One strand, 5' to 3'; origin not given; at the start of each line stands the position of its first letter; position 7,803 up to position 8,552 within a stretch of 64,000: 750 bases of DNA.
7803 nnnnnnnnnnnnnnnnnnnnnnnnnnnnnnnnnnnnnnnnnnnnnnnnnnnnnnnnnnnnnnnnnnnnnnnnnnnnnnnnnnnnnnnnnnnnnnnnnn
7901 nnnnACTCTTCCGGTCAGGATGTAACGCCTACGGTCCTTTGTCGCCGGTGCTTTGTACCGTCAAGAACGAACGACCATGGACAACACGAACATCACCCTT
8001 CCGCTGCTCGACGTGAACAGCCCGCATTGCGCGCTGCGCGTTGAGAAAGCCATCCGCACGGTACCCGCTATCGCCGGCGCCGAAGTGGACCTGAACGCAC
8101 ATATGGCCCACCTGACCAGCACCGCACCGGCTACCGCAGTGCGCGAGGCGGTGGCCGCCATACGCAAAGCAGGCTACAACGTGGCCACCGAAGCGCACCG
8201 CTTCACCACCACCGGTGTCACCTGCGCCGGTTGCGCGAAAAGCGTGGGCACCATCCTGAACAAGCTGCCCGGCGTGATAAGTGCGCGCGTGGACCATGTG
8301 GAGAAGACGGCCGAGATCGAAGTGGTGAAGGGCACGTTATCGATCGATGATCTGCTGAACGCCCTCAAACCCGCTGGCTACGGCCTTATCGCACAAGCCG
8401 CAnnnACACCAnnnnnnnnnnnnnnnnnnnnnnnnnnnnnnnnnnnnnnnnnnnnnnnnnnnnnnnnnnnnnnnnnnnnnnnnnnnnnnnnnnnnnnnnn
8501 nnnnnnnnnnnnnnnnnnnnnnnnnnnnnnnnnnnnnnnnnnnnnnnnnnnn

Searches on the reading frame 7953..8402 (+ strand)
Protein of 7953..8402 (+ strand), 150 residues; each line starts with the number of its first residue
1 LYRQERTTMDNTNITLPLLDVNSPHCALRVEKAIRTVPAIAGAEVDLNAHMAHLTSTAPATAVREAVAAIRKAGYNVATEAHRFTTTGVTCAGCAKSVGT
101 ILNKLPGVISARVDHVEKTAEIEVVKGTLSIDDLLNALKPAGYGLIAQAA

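Call 3: search_protein_families(library=pfam, proteins=[window:7953-8402:+], max_evalue=0.1)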
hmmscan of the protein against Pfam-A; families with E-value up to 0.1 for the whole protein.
window:7953-8402:+ (150 aa): 3 families
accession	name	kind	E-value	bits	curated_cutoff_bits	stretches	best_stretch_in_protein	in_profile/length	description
PF00403.32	HMA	-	9.3e-22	77.6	24.8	2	87-143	5-61/62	Heavy-metal-associated domain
PF19803.4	DUF6286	-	0.0029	18.5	35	0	84-138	30-84/108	Family of unknown function (DUF6286)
PF04324.20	Fer2_BFD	-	0.054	14.3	26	0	65-103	12-49/50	BFD-like [2Fe-2S] binding domain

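Call 4: search_protein_families(library=ncbifam, proteins=[window:7953-8402:+], max_evalue=0.1)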
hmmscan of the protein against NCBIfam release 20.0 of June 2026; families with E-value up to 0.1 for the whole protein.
window:7953-8402:+ (150 aa): 14 families
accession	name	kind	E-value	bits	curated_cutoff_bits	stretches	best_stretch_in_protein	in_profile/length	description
NF047957.1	CopZ_AFE_1862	equivalog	1.8e-20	73.1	85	2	85-144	4-60/62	CopZ family metallochaperone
NF010311.1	PRK13748.1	subfamily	1.1e-13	50.9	600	2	84-144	3-62/560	mercury(II) reductase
NF007952.0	PRK10671.1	equivalog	1.4e-13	49.9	1316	2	80-144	103-164/838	copper-exporting P-type ATPase CopA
NF033794.2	chaper_CopZ_Eh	exception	1.4e-12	47.5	95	2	83-143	3-63/68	copper chaperone CopZ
NF033795.1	chaper_CopZ_Bs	exception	3.1e-12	46.5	91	2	86-143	6-63/66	copper chaperone CopZ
NF033556.1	MerTP_fusion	equivalog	1.3e-11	44.5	180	1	80-144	120-184/186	mercuric transport protein MerTP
TIGR02052.1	MerP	equivalog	6.9e-11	42.5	92.55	2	13-76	24-87/92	mercury resistance system periplasmic binding protein MerP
TIGR00003.1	TIGR00003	subfamily_domain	1.4e-09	38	62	2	20-78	8-66/66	copper ion binding protein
NF041115.1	UxxU_metal_bind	equivalog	3e-09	36.9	95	1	84-139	8-63/74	metal-binding (seleno)protein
NF008262.1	PRK11033.1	equivalog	2.7e-06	26.1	1005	2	7-81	36-108/731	zinc/cadmium/mercury/lead-transporting ATPase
NF045683.1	MerT_CopZ_Se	exception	3.9e-06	26.5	375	1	12-77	162-227/235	MerT/CopZ fusion-like heavy metal transport selenoprotein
NF033775.1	P_type_ZntA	exception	6.1e-06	24.8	1240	2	81-147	49-113/732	Zn(II)/Cd(II)/Pb(II) translocating P-type ATPase ZntA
NF033781.1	chaper_CopP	exception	6.8e-05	23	112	1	21-77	9-64/65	copper-binding metallochaperone CopP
NF006560.0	PRK09061.1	subfamily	0.0067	14.8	340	1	34-95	244-302/517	amidohydrolase family protein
